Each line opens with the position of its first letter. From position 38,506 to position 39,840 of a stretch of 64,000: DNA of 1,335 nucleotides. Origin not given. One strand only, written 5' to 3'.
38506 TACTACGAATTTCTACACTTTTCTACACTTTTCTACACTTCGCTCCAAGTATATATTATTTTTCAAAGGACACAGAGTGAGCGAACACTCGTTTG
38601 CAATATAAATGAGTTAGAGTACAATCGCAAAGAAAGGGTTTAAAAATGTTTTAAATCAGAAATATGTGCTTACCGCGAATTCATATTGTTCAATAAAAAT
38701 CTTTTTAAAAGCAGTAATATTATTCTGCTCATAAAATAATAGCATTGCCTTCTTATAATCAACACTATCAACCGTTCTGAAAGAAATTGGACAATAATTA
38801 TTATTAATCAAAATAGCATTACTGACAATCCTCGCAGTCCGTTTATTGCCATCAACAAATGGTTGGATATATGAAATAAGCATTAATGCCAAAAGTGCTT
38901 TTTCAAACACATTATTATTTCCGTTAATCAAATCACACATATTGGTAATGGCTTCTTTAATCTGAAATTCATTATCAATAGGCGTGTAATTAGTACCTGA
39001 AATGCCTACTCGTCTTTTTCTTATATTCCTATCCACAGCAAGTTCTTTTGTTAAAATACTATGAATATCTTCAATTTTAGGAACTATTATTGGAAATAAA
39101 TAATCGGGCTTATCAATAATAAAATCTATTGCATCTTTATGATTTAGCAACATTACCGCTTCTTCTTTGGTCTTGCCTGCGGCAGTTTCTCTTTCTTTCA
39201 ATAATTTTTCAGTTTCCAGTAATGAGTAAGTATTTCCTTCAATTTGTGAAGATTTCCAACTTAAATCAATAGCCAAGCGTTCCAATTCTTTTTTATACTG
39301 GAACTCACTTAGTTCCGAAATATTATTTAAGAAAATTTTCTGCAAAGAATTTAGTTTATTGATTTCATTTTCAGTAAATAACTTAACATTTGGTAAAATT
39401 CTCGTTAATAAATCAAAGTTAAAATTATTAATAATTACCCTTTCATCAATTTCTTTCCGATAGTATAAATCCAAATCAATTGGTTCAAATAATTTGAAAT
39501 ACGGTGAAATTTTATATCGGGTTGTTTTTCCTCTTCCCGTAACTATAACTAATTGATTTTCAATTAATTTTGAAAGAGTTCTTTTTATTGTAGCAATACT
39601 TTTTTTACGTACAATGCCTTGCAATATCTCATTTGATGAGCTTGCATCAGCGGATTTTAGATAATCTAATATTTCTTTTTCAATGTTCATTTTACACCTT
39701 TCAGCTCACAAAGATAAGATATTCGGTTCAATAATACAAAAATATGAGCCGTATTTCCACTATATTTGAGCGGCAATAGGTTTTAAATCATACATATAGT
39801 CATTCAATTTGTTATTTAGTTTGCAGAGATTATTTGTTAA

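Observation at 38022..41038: Low-GC two-gene insert (HARE-HTH/nuclease-like + degenerate Fic) with repeat array: candidate uncharacterised defence/toxin module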

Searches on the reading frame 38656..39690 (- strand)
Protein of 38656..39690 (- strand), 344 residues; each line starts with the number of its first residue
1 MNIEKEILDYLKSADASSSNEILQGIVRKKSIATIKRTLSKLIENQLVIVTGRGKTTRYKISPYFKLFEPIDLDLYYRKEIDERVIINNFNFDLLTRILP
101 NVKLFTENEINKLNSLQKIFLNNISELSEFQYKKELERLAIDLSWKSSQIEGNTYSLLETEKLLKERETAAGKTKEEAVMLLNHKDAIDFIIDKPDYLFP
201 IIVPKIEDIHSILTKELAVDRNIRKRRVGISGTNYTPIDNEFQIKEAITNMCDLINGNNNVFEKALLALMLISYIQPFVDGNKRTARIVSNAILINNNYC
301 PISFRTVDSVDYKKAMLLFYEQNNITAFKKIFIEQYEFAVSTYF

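Call 6: search_protein_families(library=pfam, proteins=[window:38656-39690:-], max_evalue=0.1)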
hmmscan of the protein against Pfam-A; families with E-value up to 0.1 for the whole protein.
window:38656-39690:- (344 aa): 3 families
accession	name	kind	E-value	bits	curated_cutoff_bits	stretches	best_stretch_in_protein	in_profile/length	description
PF02661.23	Fic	-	1.1e-13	52.3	24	1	206-294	7-93/93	Fic/DOC family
PF03965.22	Penicillinase_R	-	0.005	17.6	22.6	1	3-59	4-62/115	Penicillinase repressor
PF12840.13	HTH_20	-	0.065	13.7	27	0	6-50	8-50/51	Helix-turn-helix domain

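Call 7: search_protein_families(library=ncbifam, proteins=[window:38656-39690:-], max_evalue=0.1)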
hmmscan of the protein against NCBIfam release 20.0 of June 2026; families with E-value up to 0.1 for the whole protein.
window:38656-39690:- (344 aa): 5 families
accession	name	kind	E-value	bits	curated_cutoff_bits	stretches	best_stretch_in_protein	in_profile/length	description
NF046030.1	ProtAdlyltaseSoFic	equivalog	6.6e-05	22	550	1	234-299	149-216/361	protein adenylyltransferase Fic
NF046029.1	ProtAdlyltaseNmFic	equivalog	9e-05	22.3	230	1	206-316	32-137/177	protein adenylyltransferase Fic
TIGR01550.1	DOC_P1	subfamily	0.0044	17.2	38.65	1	244-299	32-89/122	type II toxin-antitoxin system death-on-curing family toxin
TIGR02613.1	mob_myst_B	hypoth_equivalog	0.011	15.7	124.4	1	271-307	118-154/186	mobile mystery protein B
NF047406.1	TransRegPerRTherm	equivalog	0.028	14.6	200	1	21-61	31-72/130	manganese-dependent transcriptional regulator PerR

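Call 8: search_protein_families(library=padloc, proteins=[window:38656-39690:-], max_evalue=0.1)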
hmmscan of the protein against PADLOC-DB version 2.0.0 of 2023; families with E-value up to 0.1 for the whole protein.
window:38656-39690:- (344 aa): 10 families
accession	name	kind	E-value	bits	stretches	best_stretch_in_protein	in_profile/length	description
PDLC03963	SoFic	-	4e-17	60.6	1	139-300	56-218/361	-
PDLC04840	PDC-S04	-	6.8e-17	59.9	1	136-338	8-214/227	-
PDLC04836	PDC-S04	-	5.8e-11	40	1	137-324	23-217/244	-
PDLC04837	PDC-S04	-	6.2e-10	36.7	1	136-339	22-227/234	-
PDLC04838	PDC-S04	-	1.9e-05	22.6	1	260-333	128-199/209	-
PDLC04842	PDC-S04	-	4.8e-05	21.2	1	206-316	47-152/202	-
PDLC04839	PDC-S04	-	0.00014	19.6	1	273-316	138-183/205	-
PDLC04841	PDC-S04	-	0.00014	19.6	1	225-318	163-252/292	-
PDLC01879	CARF3--CARF_TM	-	0.004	14.8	1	4-67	158-215/222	-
PDLC04368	PDC-M05A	-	0.0099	13.7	1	17-69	30-80/201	-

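Call 10: search_solved_structures(query=window:38656-39690:-, max_evalue=0.1, show_alignments=3)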
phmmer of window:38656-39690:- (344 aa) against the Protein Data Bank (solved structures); distinct sequences matched with E-value up to 0.1: 24.
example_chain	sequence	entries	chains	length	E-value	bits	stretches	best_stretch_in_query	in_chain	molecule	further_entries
6i7j_A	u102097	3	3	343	1.1e-10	44.5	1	145-316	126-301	Adenosine monophosphate-protein transferase FICD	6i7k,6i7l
6i7g_A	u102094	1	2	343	1.5e-10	44.1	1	145-316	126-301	Adenosine monophosphate-protein transferase FICD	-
7b7z_A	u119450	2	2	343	1.5e-10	44.1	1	145-316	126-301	Protein adenylyltransferase FICD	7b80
4u04_A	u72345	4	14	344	1.5e-10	44.1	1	145-316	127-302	Adenosine monophosphate-protein transferase FICD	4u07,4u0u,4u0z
6zmd_B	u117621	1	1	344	5.9e-10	42.2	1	146-327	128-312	Protein adenylyltransferase FICD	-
6i7h_A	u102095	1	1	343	7.4e-10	41.8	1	145-316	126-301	Adenosine monophosphate-protein transferase FICD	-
6i7i_A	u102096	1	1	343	1e-09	41.4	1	145-316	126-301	Adenosine monophosphate-protein transferase FICD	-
9yz5_A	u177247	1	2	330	1.2e-09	41.2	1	146-316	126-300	Protein adenylyltransferase FICD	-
4u0s_A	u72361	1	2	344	1.3e-09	41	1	146-316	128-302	Adenosine monophosphate-protein transferase FICD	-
5jj6_A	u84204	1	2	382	7.4e-08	35.3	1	145-314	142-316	Adenosine monophosphate-protein transferase FICD homolog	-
5jj7_A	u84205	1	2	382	6.4e-07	32.2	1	145-314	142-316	Adenosine monophosphate-protein transferase FICD homolog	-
3cuc_A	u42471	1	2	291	0.0021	20.6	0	266-313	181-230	Protein of unknown function with a Fic domain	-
9vjc_A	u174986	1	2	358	0.0035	19.9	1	212-299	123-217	Protein adenylyltransferase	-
4x2e_A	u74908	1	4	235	0.014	17.9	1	121-314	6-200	Fic family protein putative filamentation induced by cAMP protein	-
3n3u_A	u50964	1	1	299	0.027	17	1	185-300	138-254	Adenosine monophosphate-protein transferase ibpA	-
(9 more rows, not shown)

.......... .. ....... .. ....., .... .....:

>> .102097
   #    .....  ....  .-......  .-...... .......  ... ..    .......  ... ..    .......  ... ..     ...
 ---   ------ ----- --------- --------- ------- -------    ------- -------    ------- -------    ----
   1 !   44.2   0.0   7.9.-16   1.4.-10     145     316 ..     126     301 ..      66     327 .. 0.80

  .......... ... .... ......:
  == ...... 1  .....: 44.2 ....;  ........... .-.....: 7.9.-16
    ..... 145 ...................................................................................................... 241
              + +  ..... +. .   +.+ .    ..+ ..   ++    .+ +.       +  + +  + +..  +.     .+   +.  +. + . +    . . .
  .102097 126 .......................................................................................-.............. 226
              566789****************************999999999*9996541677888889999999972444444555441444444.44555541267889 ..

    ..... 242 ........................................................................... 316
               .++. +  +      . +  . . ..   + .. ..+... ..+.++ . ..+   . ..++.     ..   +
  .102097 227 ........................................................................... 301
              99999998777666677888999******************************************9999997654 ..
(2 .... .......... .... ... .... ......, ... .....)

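Call 12: find_homologous_proteins(query=window:38656-39690:-)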
Query window:38656-39690:- (344 aa): 8000 proteins with E <= 0.001 among 8000 candidates; the best 120 are listed.
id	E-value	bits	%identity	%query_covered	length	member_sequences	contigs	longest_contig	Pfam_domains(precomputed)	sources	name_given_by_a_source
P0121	8.2e-216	733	100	100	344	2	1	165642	PF02661.24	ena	-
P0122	4.6e-173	593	79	100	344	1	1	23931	PF02661.24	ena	-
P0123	1.0e-172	592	80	100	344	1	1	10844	PF02661.24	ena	-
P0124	1.2e-172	591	80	100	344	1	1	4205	PF02661.24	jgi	-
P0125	1.4e-172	591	79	100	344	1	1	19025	PF02661.24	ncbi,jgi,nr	ncbi:MAG: Fic family protein [Epsilonproteobacteria bacterium]|nr:Fic family protein [Campylobactero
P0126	3.0e-172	590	79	100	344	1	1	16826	PF02661.24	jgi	jgi:Fic family protein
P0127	5.9e-172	589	79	100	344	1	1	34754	PF02661.24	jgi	jgi:Fic family protein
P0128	1.3e-171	588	78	100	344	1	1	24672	PF02661.24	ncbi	-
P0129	1.6e-171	588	79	100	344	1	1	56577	PF02661.24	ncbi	-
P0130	1.8e-171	588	79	100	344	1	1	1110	PF02661.24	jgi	jgi:Fic family protein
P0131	2.2e-171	587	79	100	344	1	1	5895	PF02661.24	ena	-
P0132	3.0e-171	587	78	100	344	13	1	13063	PF02661.24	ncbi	-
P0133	4.3e-171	586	78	100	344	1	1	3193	PF02661.24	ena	-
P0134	5.4e-171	586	79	100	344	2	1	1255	PF02661.24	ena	-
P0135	7.0e-171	586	78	100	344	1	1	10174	PF02661.24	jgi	-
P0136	7.0e-171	586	79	100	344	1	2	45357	PF02661.24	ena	-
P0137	1.2e-170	585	78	100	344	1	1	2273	PF02661.24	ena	-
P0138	2.1e-170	584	77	100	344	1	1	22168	PF02661.24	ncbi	-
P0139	2.4e-170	584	79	100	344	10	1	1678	PF02661.24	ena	-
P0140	2.6e-170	584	78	100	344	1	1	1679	PF02661.24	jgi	jgi:Fic family protein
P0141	3.1e-170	584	78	100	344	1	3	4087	PF02661.24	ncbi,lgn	-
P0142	6.0e-170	583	78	100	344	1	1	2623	PF02661.24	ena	-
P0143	7.1e-170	582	77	100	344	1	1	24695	PF02661.24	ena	-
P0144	8.0e-170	582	78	100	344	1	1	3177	PF02661.24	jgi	jgi:Fic family protein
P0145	8.9e-170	582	78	100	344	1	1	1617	PF02661.24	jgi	-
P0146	1.1e-169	582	79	100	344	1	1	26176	PF02661.24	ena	-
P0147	1.5e-169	581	78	100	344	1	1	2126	PF02661.24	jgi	-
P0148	2.5e-169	581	78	100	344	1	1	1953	PF02661.24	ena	-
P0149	2.7e-169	580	79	100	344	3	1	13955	PF02661.24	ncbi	-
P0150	5.2e-169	580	78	100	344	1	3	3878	PF02661.24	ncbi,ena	-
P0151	6.3e-169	579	78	100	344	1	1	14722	PF02661.24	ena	-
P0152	6.8e-169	579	78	100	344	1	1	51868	PF02661.24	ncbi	-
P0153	7.3e-169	579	78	100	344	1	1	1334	PF02661.24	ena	-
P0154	7.8e-169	579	78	100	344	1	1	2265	PF02661.24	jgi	-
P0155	8.0e-169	579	79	100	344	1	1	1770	PF02661.24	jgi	-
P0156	8.1e-169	579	78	100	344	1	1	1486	PF02661.24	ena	-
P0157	1.0e-168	579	77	100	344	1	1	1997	PF02661.24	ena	-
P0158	1.1e-168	578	78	100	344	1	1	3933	PF02661.24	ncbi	-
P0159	1.7e-168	578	78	100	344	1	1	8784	PF02661.24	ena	-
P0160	2.3e-168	577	78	100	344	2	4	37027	PF02661.24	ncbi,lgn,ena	-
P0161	2.6e-168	577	77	100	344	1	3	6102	PF02661.24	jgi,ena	-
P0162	2.9e-168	577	79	100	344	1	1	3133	PF02661.24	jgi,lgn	jgi:Fic family protein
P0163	3.1e-168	577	78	100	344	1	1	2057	PF02661.24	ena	-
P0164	3.5e-168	577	77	100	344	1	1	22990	PF02661.24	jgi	-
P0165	5.0e-168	576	78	100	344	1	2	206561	PF02661.24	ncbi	-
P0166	5.1e-168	576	78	100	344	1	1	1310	PF02661.24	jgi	-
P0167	5.1e-168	576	78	100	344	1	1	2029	PF02661.24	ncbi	-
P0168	7.9e-168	576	77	100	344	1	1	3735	PF02661.24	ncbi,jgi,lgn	-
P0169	8.2e-168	576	78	100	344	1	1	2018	PF02661.24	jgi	-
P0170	9.1e-168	575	78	100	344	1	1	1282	PF02661.24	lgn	-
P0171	1.1e-167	575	78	100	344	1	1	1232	PF02661.24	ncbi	-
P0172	1.4e-167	575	78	100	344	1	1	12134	PF02661.24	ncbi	-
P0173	1.4e-167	575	77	100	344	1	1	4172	PF02661.24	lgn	-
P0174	2.2e-167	574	78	100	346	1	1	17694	PF02661.24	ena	-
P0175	2.7e-167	574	78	100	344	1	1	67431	PF02661.24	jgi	-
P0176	2.8e-167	574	78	100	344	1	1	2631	PF03965.23,PF02661.24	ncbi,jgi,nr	ncbi:MAG: cell filamentation protein Fic [Bacteroidetes bacterium]|nr:MAG: cell filamentation protei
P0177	3.9e-167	573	77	100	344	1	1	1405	PF02661.24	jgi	-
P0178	4.0e-167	573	78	100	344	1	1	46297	PF02661.24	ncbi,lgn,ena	-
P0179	4.7e-167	573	78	100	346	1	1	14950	PF02661.24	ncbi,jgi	-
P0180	5.5e-167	573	76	100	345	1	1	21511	PF02661.24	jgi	-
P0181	1.0e-166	572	78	100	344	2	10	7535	PF02661.24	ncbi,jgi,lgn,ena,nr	ncbi:MAG: cell filamentation protein Fic [Bacteroidetes bacterium]|nr:MAG: cell filamentation protei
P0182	1.4e-166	572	78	98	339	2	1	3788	PF02661.24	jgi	-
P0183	1.4e-166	571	77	100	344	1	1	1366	PF02661.24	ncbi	-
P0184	1.4e-166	571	77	100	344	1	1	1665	PF02661.24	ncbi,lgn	-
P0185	1.5e-166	571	77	100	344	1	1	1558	PF02661.24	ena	-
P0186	2.0e-166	571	78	100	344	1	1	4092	PF02661.24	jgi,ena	-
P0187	2.2e-166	571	77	100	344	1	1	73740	PF02661.24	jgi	jgi:Fic family protein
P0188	2.5e-166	571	76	100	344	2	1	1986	PF02661.24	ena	-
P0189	4.9e-166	570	77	100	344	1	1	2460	PF02661.24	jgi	-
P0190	5.3e-166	570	77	100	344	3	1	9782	PF02661.24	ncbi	-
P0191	1.0e-165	569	77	100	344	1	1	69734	PF02661.24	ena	-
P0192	1.1e-165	569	76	100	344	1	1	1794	PF02661.24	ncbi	-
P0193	1.3e-165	568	77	100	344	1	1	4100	PF02661.24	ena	-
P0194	1.4e-165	568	76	100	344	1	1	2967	PF02661.24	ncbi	-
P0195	1.7e-165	568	76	100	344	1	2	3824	PF02661.24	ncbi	-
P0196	1.8e-165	568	77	98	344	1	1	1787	PF02661.24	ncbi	-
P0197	2.4e-165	567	75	100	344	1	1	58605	PF02661.24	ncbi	-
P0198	2.9e-165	567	77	100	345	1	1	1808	PF03965.23,PF02661.24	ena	-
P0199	2.9e-165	567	77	100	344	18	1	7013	PF02661.24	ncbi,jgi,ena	-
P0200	4.7e-165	566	77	98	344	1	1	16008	PF02661.24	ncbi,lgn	-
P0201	5.7e-165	566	77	98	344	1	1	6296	PF02661.24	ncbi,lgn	-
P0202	1.2e-164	565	76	100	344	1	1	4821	PF02661.24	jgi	-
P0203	2.3e-164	564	78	100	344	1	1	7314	PF02661.24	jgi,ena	-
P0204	2.4e-164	564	77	100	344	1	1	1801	PF02661.24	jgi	-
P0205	3.1e-164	564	76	98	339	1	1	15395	PF02661.24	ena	-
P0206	3.4e-164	564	76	100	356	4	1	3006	PF02661.24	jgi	-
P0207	3.5e-164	564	76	98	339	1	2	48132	PF02661.24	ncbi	-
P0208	5.7e-164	563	76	100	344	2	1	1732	PF02661.24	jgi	-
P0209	6.4e-164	563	76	100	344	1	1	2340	PF02661.24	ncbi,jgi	-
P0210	6.6e-164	563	76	98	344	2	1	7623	PF02661.24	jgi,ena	-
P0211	6.8e-164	563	75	100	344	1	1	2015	PF02661.24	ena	-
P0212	7.9e-164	562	76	100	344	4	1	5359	PF02661.24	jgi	jgi:Fic family protein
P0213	8.1e-164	562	76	100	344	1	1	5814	PF02661.24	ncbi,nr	ncbi:MAG: Fic family protein [Bacteroidota bacterium]|nr:Fic family protein [Bacteroidota bacterium]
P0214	1.3e-163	562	77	98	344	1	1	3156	PF02661.24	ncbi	-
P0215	1.5e-163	562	77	100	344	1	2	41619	PF02661.24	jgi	jgi:Fic family protein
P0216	2.0e-163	561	77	100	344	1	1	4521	PF03965.23,PF02661.24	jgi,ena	-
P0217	2.2e-163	561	75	100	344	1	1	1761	PF02661.24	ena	-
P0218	2.6e-163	561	77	98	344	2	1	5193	PF02661.24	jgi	-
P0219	3.1e-163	561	75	100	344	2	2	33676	PF02661.24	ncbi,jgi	-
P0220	3.6e-163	560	76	100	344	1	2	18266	PF02661.24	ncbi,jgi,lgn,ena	-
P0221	4.6e-163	560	76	100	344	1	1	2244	PF02661.24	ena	-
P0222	4.7e-163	560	75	100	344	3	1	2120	PF02661.24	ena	-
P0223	5.6e-163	560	76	98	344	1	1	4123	PF02661.24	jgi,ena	-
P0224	1.0e-162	559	76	100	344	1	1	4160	PF02661.24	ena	-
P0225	1.3e-162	558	78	97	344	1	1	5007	PF03965.23,PF02661.24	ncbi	-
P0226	1.3e-162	558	75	100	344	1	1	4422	PF02661.24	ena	-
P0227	1.4e-162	558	76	100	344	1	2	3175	PF02661.24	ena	-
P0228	1.5e-162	558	77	100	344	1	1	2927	PF03965.23,PF02661.24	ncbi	-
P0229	1.5e-162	558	77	100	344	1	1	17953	PF03965.23,PF02661.24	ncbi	-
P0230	1.7e-162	558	76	100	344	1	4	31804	PF02661.24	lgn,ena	-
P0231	1.8e-162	558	76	98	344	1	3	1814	PF02661.24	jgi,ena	-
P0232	1.9e-162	558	77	100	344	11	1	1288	PF02661.24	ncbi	-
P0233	2.4e-162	558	76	100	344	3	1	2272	PF03965.23,PF02661.24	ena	-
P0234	2.4e-162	558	77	100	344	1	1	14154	PF03965.23,PF02661.24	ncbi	-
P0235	2.5e-162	558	75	100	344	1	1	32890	PF03965.23,PF02661.24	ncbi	-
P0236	2.6e-162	558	76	100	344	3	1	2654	PF03965.23,PF02661.24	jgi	-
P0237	2.6e-162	557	75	98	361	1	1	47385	PF02661.24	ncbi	-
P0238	2.7e-162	557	77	100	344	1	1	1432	PF02661.24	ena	-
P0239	2.7e-162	557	75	98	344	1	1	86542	PF02661.24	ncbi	-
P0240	3.3e-162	557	77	100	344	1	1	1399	PF02661.24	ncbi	-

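Call 15: find_related_loci(query=window:38656-39690:-, collection=metagenome_contigs, flank=10000)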
Query window:38656-39690:- (344 aa) in metagenome_contigs; peptide patterns used: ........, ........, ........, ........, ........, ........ (x = any residue, [..] = any of these).
600 stretches matched a pattern (row limit reached: there are more); 427 encode a relative of the query (tblastn E <= 1e-3); the best 80 are kept; 80 distinct loci.
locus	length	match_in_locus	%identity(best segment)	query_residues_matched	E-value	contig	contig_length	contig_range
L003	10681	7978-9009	78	1-344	0e+0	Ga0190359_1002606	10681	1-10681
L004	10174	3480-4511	78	1-344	0e+0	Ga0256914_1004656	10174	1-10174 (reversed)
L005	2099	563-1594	79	1-344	0e+0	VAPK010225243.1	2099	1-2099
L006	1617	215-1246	78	1-344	0e+0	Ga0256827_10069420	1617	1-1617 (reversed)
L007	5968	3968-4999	77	1-344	0e+0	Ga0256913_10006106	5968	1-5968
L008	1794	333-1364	78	1-344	0e+0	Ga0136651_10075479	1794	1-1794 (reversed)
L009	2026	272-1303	78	1-344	0e+0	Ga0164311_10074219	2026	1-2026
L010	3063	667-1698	78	1-344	0e+0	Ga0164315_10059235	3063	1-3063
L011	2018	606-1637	78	1-344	0e+0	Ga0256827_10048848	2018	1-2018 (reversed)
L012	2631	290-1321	78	1-344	0e+0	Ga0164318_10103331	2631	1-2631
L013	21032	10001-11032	76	1-344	7e-178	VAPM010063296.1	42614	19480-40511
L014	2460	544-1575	77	1-344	0e+0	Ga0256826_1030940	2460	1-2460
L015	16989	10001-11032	77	1-344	2e-176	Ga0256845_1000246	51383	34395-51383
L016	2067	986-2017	78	1-344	0e+0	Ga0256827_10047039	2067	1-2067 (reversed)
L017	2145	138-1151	77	7-344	0e+0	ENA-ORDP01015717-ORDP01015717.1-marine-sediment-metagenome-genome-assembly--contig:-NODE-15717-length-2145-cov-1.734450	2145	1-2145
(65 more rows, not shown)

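Call 18: find_encoding_contigs(protein=P0121, flank=10000, max_places=4)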
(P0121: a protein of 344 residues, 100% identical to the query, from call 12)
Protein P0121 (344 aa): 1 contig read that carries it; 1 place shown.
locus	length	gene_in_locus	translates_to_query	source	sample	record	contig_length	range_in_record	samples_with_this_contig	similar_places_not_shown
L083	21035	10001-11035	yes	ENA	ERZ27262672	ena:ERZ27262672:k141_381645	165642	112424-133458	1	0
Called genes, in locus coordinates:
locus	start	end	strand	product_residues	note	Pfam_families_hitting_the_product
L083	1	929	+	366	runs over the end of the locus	PF20230:DUF6588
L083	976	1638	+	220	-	-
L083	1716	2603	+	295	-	-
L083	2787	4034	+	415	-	PF00871:Acetate_kinase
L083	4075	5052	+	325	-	PF01515:PTA_PTB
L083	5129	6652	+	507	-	PF00221:Lyase_aromatic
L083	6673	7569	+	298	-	PF01515:PTA_PTB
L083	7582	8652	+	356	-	PF00871:Acetate_kinase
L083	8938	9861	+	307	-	PF05066:HARE-HTH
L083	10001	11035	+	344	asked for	PF02661:Fic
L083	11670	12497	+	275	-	PF02811:PHP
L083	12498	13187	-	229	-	PF01746:tRNA_m1G_MT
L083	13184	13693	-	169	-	PF05239:PRC (weak), PF24986:PRC_RimM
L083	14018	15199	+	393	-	PF13505:OMP_b-brl (weak), PF18884:TSP3_bac, PF05359:DUF748 (faint), PF00691:OmpA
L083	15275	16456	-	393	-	PF01546:Peptidase_M20, PF07687:M20_dimer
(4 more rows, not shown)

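Call 51: search_protein_families(library=pfam, alignment_id=A3, max_evalue=0.00001)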
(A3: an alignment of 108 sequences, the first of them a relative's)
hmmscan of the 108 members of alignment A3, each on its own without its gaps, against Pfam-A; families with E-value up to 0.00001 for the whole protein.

A. member 1, L003:7094-7504:+ (137 aa): 1 family
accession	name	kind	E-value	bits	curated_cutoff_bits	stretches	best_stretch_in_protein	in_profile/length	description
PF02152.23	FolB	-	1.2e-33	116.4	31.8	1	20-131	1-113/113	Dihydroneopterin aldolase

B. families by the number of members that match (of 108 scanned): 148 families (the first 25 are shown)
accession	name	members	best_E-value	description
PF02661.23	Fic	4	5.3e-20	Fic/DOC family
PF18962.6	Por_Secre_tail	3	1.1e-08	Secretion system C-terminal sorting domain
PF00890.30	FAD_binding_2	2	2.1e-91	FAD binding domain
PF07992.20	Pyr_redox_2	2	1.7e-59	Pyridine nucleotide-disulphide oxidoreductase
PF12770.12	CHAT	2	1.3e-58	CHAT domain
PF13173.12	AAA_14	2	3.1e-34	AAA domain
PF13635.12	DUF4143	2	4.1e-32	Domain of unknown function (DUF4143)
PF09603.15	Fib_succ_major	2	5.7e-32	Fibrobacter succinogenes major domain (Fib_succ_major)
PF13776.11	DUF4172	2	1.1e-31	Domain of unknown function (DUF4172)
PF13424.12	TPR_12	2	6.2e-29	Tetratricopeptide repeat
PF13302.13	Acetyltransf_3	2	1.5e-24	Acetyltransferase (GNAT) domain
PF00270.35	DEAD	2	7e-24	DEAD/DEAH box helicase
PF00515.34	TPR_1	2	1.2e-23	Tetratricopeptide repeat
PF00271.37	Helicase_C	2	5e-23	Helicase conserved C-terminal domain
PF07719.23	TPR_2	2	4.5e-22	Tetratricopeptide repeat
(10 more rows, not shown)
